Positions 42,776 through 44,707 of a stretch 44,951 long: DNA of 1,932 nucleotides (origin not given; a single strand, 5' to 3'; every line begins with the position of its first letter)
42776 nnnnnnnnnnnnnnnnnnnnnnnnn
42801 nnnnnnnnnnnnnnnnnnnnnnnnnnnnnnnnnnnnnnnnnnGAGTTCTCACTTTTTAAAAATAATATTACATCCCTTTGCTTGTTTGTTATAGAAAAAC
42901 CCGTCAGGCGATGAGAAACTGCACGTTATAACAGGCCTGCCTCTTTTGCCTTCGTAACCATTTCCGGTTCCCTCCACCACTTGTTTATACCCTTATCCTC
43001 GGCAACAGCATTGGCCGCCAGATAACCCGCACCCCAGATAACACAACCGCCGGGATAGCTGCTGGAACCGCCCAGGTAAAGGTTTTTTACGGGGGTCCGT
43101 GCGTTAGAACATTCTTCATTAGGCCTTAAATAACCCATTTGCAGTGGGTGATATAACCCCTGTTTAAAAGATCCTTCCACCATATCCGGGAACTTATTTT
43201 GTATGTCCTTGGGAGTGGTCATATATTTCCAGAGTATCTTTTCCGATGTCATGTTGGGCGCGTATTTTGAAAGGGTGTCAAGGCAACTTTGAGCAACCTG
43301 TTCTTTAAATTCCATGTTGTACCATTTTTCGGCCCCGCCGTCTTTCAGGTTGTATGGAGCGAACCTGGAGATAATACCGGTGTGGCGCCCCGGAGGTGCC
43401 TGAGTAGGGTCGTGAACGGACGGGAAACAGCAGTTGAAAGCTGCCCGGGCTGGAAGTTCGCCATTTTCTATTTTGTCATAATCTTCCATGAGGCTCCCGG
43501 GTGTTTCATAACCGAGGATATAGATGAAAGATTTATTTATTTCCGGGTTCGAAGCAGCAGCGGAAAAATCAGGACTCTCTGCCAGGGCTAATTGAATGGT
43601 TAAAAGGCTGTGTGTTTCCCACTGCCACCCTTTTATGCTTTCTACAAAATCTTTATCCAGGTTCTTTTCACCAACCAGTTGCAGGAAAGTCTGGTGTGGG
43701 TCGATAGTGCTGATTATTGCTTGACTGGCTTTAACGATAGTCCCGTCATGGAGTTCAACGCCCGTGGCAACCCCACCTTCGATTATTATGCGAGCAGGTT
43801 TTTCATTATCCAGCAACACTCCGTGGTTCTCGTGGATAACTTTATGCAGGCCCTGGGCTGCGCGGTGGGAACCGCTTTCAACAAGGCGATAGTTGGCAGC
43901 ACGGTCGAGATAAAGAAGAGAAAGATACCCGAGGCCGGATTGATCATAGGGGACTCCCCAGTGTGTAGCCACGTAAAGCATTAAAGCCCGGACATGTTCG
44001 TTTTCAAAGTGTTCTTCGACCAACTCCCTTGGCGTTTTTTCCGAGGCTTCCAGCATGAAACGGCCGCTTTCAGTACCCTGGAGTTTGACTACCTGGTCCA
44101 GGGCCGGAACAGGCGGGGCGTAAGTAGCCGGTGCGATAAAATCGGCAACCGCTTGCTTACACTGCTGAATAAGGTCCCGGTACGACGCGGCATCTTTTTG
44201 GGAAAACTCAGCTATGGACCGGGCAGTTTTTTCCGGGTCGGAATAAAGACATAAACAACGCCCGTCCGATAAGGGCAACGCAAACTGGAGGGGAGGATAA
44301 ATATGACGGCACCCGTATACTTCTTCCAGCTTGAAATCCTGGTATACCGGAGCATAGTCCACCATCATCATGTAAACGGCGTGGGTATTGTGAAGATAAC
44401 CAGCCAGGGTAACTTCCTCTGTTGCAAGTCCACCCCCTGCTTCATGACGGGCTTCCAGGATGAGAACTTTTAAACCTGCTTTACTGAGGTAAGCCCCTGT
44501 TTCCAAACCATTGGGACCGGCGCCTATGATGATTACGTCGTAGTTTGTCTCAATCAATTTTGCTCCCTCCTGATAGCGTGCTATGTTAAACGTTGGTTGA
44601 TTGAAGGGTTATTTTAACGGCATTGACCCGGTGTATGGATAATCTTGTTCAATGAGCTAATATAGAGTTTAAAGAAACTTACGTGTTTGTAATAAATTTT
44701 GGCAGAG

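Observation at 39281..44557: Aldehyde:ferredoxin oxidoreductase sandwiched between two paralogous CrtI/COG1233-like flavoproteins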

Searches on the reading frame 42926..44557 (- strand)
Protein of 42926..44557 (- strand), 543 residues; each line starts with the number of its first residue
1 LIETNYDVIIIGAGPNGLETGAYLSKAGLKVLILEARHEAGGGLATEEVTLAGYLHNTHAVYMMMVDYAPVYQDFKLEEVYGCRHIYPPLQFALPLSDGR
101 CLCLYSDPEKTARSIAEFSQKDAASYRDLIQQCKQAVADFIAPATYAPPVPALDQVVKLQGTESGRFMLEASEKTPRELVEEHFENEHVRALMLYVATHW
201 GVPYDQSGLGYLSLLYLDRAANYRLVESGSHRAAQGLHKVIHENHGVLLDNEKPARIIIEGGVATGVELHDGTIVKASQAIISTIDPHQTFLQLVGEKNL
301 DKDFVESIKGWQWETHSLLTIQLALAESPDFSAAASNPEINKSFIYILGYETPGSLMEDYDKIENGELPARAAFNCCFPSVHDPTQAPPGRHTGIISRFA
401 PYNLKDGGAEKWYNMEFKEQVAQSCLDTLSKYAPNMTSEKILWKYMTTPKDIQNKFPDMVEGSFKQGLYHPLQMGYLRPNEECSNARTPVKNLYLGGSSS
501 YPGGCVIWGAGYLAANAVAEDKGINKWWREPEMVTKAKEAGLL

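Call 5: search_protein_families(library=pfam, proteins=[window:42926-44557:-], max_evalue=0.01)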
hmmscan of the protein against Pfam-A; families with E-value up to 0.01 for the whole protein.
window:42926-44557:- (543 aa): 11 families
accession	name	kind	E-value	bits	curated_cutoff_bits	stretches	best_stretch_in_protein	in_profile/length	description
PF13450.12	NAD_binding_8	-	1.5e-09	38.4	21.9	1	10-72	1-61/68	NAD(P)-binding Rossmann-like domain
PF01593.30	Amino_oxidase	-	3.2e-09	37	19.8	1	17-506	3-428/443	Flavin containing amine oxidoreductase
PF01946.23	Thi4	-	2.3e-08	34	26.2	1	6-44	18-57/235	Thi4 family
PF01266.30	DAO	-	4.1e-07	30.3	27.9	1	7-276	1-173/353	FAD dependent oxidoreductase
PF07992.20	Pyr_redox_2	-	2.3e-06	27.7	26.1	1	7-40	2-177/291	Pyridine nucleotide-disulphide oxidoreductase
PF01494.25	FAD_binding_3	-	1.1e-05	25.3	22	1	6-39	2-35/349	FAD binding domain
PF00890.30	FAD_binding_2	-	0.00036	20.3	20.4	1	7-45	1-39/414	FAD binding domain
PF12831.13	FAD_oxidored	-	0.00037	20.4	27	1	7-50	1-44/416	FAD dependent oxidoreductase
PF13738.12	Pyr_redox_3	-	0.00039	20.2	30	1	9-37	1-30/305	Pyridine nucleotide-disulphide oxidoreductase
PF01134.28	GIDA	-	0.00053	19.6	22.1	0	7-36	1-30/391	Glucose inhibited division protein A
PF03486.20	HI0933_like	-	0.00094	19.1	50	1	7-41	2-36/244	HI0933-like protein Rossmann domain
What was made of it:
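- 42926..44557 (-): Flavoprotein subunit A (543 aa, TTG start). It is the CtmB / delta-24-SD-beta-type subunit and has a canonical GAGPNG dinucleotide-binding motif. Pfam NAD_binding_8 and Amino_oxidase hits (call 5).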

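Call 6: search_protein_families(library=ncbifam, proteins=[window:42926-44557:-], max_evalue=0.01)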
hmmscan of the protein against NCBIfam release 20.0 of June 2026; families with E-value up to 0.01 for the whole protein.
window:42926-44557:- (543 aa): 62 families (the best 25 are shown)
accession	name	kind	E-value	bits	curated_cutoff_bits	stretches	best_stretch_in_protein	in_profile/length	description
NF045689.1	BCarotKetCrtO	equivalog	8e-64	216.1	1000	1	5-516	3-533/563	beta-carotene ketolase CrtO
NF045637.1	carotdesatCrtDProt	equivalog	2e-27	95.9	580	1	8-520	1-484/485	1-hydroxycarotenoid 3,4-desaturase CrtD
TIGR02734.1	crtI_fam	subfamily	8.1e-26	90.8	238.1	1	8-522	1-492/504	phytoene desaturase family protein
NF058655.1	CrtID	equivalog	1.2e-18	67.2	640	2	8-299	1-286/478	bifunctional phytoene desaturase/3,4-desaturase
TIGR02730.1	carot_isom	equivalog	1.4e-18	67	586.9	1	227-522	225-492/493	carotenoid isomerase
TIGR02733.1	desat_CrtD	equivalog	7.2e-13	48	549.7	2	7-46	3-42/492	C-3',4' desaturase CrtD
TIGR00292.1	TIGR00292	equivalog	1.8e-09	37.2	148.3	1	6-44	22-60/254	sulfide-dependent adenosine diphosphate thiazole synthase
NF003585.0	PRK05249.1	equivalog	1.6e-07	30.3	465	1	3-45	4-46/464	Si-specific NAD(P)(+) transhydrogenase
TIGR03143.1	AhpF_homolog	hypoth_equivalog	4.5e-07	28.8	687.65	1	4-50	3-49/555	putative alkyl hydroperoxide reductase F subunit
TIGR04018.1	Bthiol_YpdA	hypoth_equivalog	7.6e-07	28.2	339.9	1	7-36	1-30/316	YpdA family putative bacillithiol disulfide reductase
TIGR01372.1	soxA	subfamily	1e-06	26.9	1164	1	6-53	169-216/996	sarcosine oxidase subunit alpha family protein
TIGR02032.1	GG-red-SF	subfamily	1.1e-06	28.5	158.8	1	6-39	1-34/297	geranylgeranyl reductase family protein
NF005560.0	PRK07233.1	equivalog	1.2e-06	27.6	252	1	8-48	3-43/435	hypothetical protein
NF041160.1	DGGPL_Thplmales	equivalog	1.6e-06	27.3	780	1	4-51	2-49/396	digeranylgeranylglycerophospholipid reductase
TIGR01292.1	TRX_reduct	equivalog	2.9e-06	26.3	343.45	1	6-48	1-43/300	thioredoxin-disulfide reductase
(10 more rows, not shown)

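Call 10: find_homologous_proteins(query=window:42926-44557:-, max_evalue=1e-10)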
Query window:42926-44557:- (543 aa): 2018 proteins with E <= 1e-10 among 8000 candidates; the best 120 are listed.
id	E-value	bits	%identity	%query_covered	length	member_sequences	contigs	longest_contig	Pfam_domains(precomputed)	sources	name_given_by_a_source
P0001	0.0e+0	1032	78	100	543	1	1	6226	PF01946.24,PF01266.31,PF01593.31,PF13450.13,PF07992.21,PF01134.29,PF01494.26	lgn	-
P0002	0.0e+0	1023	78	99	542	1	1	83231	PF01946.24,PF01266.31,PF01593.31,PF13450.13,PF00890.31,PF07992.21,PF01134.29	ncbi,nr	ncbi:MAG: NAD(P)/FAD-dependent oxidoreductase [Chloroflexi bacterium]|nr:NAD(P)/FAD-dependent oxidor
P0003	3.1e-296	1001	76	100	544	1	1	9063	PF01946.24,PF01266.31,PF01593.31,PF13450.13,PF07992.21,PF01134.29,PF12831.14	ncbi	-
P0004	1.2e-293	993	76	100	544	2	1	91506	PF01946.24,PF01266.31,PF01593.31,PF13450.13,PF07992.21,PF01134.29,PF12831.14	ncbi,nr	ncbi:MAG: NAD(P)/FAD-dependent oxidoreductase [Chloroflexi bacterium]|nr:NAD(P)/FAD-dependent oxidor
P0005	7.5e-292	987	75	100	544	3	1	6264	PF01946.24,PF01266.31,PF01593.31,PF13450.13,PF07992.21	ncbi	-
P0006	1.1e-267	907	68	100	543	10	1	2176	PF01946.24,PF01266.31,PF01593.31,PF13450.13,PF00890.31,PF07992.21,PF03486.21,PF05834.19,PF01494.26,PF12831.14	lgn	-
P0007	1.8e-266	903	69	100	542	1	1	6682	PF01946.24,PF01266.31,PF01593.31,PF13450.13,PF07992.21,PF03486.21,PF01494.26,PF12831.14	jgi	-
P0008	5.8e-265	898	68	100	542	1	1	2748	PF01946.24,PF01266.31,PF01593.31,PF13450.13,PF07992.21,PF05834.19,PF01494.26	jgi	-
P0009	1.8e-264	897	69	100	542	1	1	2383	PF01946.24,PF01266.31,PF01593.31,PF13450.13,PF00890.31,PF07992.21,PF01494.26,PF12831.14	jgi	jgi:phytoene dehydrogenase-like protein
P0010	1.3e-263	894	70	100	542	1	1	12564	PF01946.24,PF01266.31,PF01593.31,PF13450.13,PF07992.21,PF01494.26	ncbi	ncbi:phytoene desaturase family protein [Thermodesulfobacteriota bacterium]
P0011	1.0e-262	891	68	100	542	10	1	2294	PF01946.24,PF01266.31,PF01593.31,PF13450.13,PF00890.31,PF07992.21,PF03486.21,PF05834.19,PF01494.26,PF12831.14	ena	-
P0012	1.5e-262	890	69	100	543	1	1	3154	PF01946.24,PF01266.31,PF01593.31,PF13450.13,PF07992.21,PF01134.29,PF01494.26,PF12831.14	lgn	-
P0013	1.8e-262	890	68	100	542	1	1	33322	PF01946.24,PF01266.31,PF01593.31,PF13450.13,PF00890.31,PF07992.21,PF03486.21,PF01494.26,PF12831.14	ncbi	-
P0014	2.2e-262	890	67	100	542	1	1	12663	PF01946.24,PF01266.31,PF01593.31,PF13450.13,PF07992.21,PF00070.34,PF03486.21,PF01494.26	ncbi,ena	-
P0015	2.0e-261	887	70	100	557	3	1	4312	PF01946.24,PF01266.31,PF01593.31,PF13450.13,PF07992.21,PF01134.29,PF01494.26,PF12831.14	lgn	-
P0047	3.2e-246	836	65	99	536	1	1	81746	PF01946.24,PF01266.31,PF01593.31,PF13450.13,PF00890.31,PF07992.21,PF01494.26,PF12831.14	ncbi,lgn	-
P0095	8.6e-231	785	62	100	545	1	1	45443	PF01946.24,PF01266.31,PF01593.31,PF13450.13,PF00890.31,PF07992.21,PF01134.29,PF01494.26,PF12831.14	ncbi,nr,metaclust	ncbi:FAD dependent oxidoreductase [delta proteobacterium NaphS2]|nr:FAD dependent oxidoreductase [de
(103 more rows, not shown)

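Call 12: find_encoding_contigs(protein=P0095, flank=10000, max_places=3)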
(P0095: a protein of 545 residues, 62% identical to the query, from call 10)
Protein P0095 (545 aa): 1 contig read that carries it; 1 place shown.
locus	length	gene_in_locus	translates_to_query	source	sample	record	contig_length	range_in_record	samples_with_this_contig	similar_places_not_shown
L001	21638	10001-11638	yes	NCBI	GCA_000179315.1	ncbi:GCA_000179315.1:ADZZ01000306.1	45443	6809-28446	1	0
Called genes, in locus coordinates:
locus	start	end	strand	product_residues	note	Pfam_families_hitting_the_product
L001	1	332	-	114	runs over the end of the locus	-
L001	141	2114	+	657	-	PF00724:Oxidored_FMN, PF00070:Pyr_redox (faint), PF13738:Pyr_redox_3 (faint), PF01266:DAO (weak), PF03486:HI0933_like (weak), PF07992:Pyr_redox_2, PF12831:FAD_oxidored, PF13450:NAD_binding_8, +1 more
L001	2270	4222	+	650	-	PF00724:Oxidored_FMN, PF13738:Pyr_redox_3 (weak), PF00070:Pyr_redox (weak), PF00890:FAD_binding_2 (weak), PF01134:GIDA (weak), PF07992:Pyr_redox_2, PF12831:FAD_oxidored, PF00070:Pyr_redox, +7 more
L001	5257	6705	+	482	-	PF00072:Response_reg, PF00158:Sigma54_activat, PF00493:MCM (weak), PF14532:Sigma54_activ_2, PF00004:AAA (weak), PF07728:AAA_5 (weak), PF25601:AAA_lid_14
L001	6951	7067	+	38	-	-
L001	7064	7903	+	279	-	PF00106:adh_short, PF08659:KR, PF13561:adh_short_C2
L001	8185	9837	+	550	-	PF01266:DAO (faint), PF01593:Amino_oxidase (weak), PF13450:NAD_binding_8 (faint)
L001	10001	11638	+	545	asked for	PF00890:FAD_binding_2 (faint), PF01134:GIDA (faint), PF01266:DAO (faint), PF01494:FAD_binding_3 (weak), PF01593:Amino_oxidase, PF01946:Thi4, PF12831:FAD_oxidored (weak), PF13450:NAD_binding_8, +1 more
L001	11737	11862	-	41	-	-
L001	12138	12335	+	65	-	-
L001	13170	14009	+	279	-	PF00106:adh_short, PF08659:KR, PF13561:adh_short_C2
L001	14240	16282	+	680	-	PF05378:Hydant_A_N, PF01968:Hydantoinase_A, PF19278:Hydant_A_C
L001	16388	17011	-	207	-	-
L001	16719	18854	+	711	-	PF05378:Hydant_A_N, PF01968:Hydantoinase_A, PF19278:Hydant_A_C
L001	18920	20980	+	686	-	PF02538:Hydantoinase_B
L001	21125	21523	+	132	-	PF00903:Glyoxalase, PF13468:Glyoxalase_3, PF13669:Glyoxalase_4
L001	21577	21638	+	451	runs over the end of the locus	PF14535:AMP-binding_C_2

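Call 13: find_encoding_contigs(protein=P0004, flank=10000, max_places=3)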
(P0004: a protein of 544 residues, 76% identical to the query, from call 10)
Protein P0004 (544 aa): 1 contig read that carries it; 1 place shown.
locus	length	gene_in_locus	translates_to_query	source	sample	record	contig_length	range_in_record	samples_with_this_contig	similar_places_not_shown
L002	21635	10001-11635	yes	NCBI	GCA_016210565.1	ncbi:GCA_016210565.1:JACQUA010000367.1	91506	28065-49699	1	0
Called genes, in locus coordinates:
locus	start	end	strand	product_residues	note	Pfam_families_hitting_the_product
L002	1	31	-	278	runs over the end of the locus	PF01614:IclR_C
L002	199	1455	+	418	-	PF02515:CoA_transf_3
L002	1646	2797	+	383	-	PF01547:SBP_bac_1, PF13531:SBP_bac_11, PF13416:SBP_bac_8, PF13343:SBP_bac_6 (weak)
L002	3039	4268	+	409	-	PF02515:CoA_transf_3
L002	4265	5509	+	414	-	PF02515:CoA_transf_3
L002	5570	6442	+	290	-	PF00378:ECH_1, PF16113:ECH_2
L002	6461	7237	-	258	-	PF09339:HTH_IclR, PF12802:MarR_2 (faint), PF01614:IclR_C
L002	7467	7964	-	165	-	PF13404:HTH_AsnC-type, PF13412:HTH_24, PF01037:AsnC_trans_reg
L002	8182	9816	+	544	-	PF00890:FAD_binding_2 (faint), PF01266:DAO (faint), PF01593:Amino_oxidase (faint), PF01946:Thi4 (faint), PF13450:NAD_binding_8 (weak), PF13454:NAD_binding_9 (faint)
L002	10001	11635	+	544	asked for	PF01134:GIDA (faint), PF01266:DAO (weak), PF01593:Amino_oxidase, PF01946:Thi4, PF07992:Pyr_redox_2 (faint), PF12831:FAD_oxidored (weak), PF13450:NAD_binding_8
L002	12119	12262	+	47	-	-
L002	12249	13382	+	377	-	PF01575:MaoC_dehydratas (faint), PF13452:FAS1_DH_region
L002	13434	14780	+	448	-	PF02550:AcetylCoA_hydro (weak), PF13336:AcetylCoA_hyd_C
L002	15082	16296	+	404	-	PF02515:CoA_transf_3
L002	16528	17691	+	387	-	PF13452:FAS1_DH_region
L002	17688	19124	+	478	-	PF02550:AcetylCoA_hydro, PF13336:AcetylCoA_hyd_C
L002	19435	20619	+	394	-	PF03480:DctP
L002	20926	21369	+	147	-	PF04290:DctQ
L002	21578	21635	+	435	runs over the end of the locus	PF06808:DctM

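Call 14: search_solved_structures(query=window:42926-44557:-, max_evalue=0.001)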
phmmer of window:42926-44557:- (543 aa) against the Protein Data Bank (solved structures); distinct sequences matched with E-value up to 0.001: 23.
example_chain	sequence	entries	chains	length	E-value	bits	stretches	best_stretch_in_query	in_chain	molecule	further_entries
4dgk_A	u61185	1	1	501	4.2e-07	32.2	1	9-296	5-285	Phytoene dehydrogenase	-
7aaw_A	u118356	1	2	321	8.5e-06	27.9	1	3-49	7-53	Thioredoxin reductase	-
4gcm_A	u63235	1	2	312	9.6e-06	27.7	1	1-49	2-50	Thioredoxin reductase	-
3rha_A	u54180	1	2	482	1.3e-05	27.3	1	5-49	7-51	Putrescine oxidase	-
6hk1_A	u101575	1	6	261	2.3e-05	26.5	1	6-43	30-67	Thiazole synthase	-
5mh4_A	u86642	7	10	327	2.8e-05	26.2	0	1-44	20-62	Thioredoxin reductase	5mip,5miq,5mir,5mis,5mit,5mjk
4y4m_A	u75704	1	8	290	5.3e-05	25.3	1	6-43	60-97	Putative ribose 1,5-bisphosphate isomerase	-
5uwy_A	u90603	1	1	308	6.5e-05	25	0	5-83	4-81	Thioredoxin reductase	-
5nmw_A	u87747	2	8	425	0.00012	24.1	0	8-44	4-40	Flavin-containing monooxygenase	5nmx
2yg3_A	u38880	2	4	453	0.00014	23.9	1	6-49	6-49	PUTRESCINE OXIDASE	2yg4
2yg5_A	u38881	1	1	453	0.00014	23.9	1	6-49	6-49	PUTRESCINE OXIDASE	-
2yg7_A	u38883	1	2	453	0.00014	23.9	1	6-49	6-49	PUTRESCINE OXIDASE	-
7rk0_A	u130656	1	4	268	0.00016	23.7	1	6-44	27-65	Thiamine thiazole synthase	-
3oz2_A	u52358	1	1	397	0.00018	23.5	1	5-56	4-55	Digeranylgeranylglycerophospholipid reductase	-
5uth_A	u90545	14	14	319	0.00021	23.3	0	3-49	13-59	Thioredoxin reductase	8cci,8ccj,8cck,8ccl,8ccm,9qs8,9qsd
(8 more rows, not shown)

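Call 16: find_encoding_contigs(protein=P0002, flank=10000, max_places=3)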
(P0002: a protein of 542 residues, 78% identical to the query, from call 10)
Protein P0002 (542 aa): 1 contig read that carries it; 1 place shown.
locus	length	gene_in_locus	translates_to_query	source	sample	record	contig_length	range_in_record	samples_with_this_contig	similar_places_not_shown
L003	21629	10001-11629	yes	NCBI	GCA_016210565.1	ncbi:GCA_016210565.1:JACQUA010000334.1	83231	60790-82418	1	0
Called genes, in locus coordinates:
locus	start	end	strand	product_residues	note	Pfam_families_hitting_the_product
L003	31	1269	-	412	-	PF02515:CoA_transf_3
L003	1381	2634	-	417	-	PF02515:CoA_transf_3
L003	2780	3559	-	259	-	PF00378:ECH_1, PF16113:ECH_2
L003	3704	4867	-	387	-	PF01547:SBP_bac_1, PF13416:SBP_bac_8, PF13531:SBP_bac_11 (weak)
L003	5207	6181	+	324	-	PF00027:cNMP_binding, PF13545:HTH_Crp_2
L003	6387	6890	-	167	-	PF01613:Flavin_Reduct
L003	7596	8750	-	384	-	PF13416:SBP_bac_8, PF13531:SBP_bac_11, PF13343:SBP_bac_6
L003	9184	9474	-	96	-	PF08734:GYD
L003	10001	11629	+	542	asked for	PF00890:FAD_binding_2 (faint), PF01134:GIDA (faint), PF01266:DAO (weak), PF01593:Amino_oxidase, PF01946:Thi4, PF07992:Pyr_redox_2 (faint), PF13450:NAD_binding_8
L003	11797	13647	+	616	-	PF02730:AFOR_N, PF01314:AFOR_C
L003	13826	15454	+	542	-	PF01266:DAO (faint), PF13450:NAD_binding_8 (weak)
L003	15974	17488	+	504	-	PF00963:Cohesin (weak)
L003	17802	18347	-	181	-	PF02677:QueH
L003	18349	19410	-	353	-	PF01078:Mg_chelatase (faint), PF05496:RuvB_N, PF00004:AAA, PF07728:AAA_5 (weak), PF17864:AAA_lid_4, PF05491:WHD_RuvB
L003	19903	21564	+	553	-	PF01642:MM_CoA_mutase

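Call 17: find_encoding_contigs(protein=P0047, flank=10000, max_places=3)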
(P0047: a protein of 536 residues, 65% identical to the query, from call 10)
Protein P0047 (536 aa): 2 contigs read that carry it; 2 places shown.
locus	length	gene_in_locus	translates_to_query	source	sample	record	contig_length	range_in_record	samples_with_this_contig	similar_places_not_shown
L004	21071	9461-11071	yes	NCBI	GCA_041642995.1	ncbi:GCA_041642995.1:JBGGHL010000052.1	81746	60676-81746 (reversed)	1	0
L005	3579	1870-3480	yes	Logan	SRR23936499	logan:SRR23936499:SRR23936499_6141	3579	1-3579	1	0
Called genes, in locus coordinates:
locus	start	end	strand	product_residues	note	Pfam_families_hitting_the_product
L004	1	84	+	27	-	?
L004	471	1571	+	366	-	PF12797:Fer4_2 (faint), PF13237:Fer4_10, PF12837:Fer4_6 (faint), PF12838:Fer4_7 (weak), PF13187:Fer4_9 (weak), PF14697:Fer4_21, PF00037:Fer4 (weak)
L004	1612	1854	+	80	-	PF01402:RHH_1 (weak)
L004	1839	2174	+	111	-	PF02452:PemK_toxin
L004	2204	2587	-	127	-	PF02452:PemK_toxin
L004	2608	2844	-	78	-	-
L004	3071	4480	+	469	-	PF13458:Peripla_BP_6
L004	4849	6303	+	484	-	PF00989:PAS, PF13426:PAS_9, PF08447:PAS_3, PF00989:PAS, PF08448:PAS_4, PF08447:PAS_3, PF13426:PAS_9, PF07730:HisKA_3, +3 more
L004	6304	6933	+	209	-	PF00072:Response_reg, PF00196:GerE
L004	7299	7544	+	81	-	-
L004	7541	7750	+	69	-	-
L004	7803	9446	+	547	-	PF01266:DAO (faint), PF01593:Amino_oxidase (faint), PF13450:NAD_binding_8 (weak)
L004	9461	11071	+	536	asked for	PF00890:FAD_binding_2 (faint), PF01266:DAO, PF01494:FAD_binding_3, PF01593:Amino_oxidase, PF01946:Thi4 (weak), PF07992:Pyr_redox_2 (weak), PF12831:FAD_oxidored (weak), PF13450:NAD_binding_8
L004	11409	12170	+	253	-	PF00106:adh_short, PF08659:KR, PF13561:adh_short_C2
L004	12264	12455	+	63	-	-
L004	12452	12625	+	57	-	PF07927:HicA_toxin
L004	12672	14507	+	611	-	PF02730:AFOR_N, PF01314:AFOR_C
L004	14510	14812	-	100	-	PF05016:ParE_toxin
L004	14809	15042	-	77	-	PF09720:Unstab_antitox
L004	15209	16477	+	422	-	PF00501:AMP-binding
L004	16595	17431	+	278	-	PF03358:FMN_red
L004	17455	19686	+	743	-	PF00384:Molybdopterin, PF01568:Molydop_binding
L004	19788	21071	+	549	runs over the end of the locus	PF00501:AMP-binding, PF13193:AMP-binding_C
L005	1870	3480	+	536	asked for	PF00890:FAD_binding_2 (faint), PF01266:DAO, PF01494:FAD_binding_3, PF01593:Amino_oxidase, PF01946:Thi4 (weak), PF07992:Pyr_redox_2 (weak), PF12831:FAD_oxidored (weak), PF13450:NAD_binding_8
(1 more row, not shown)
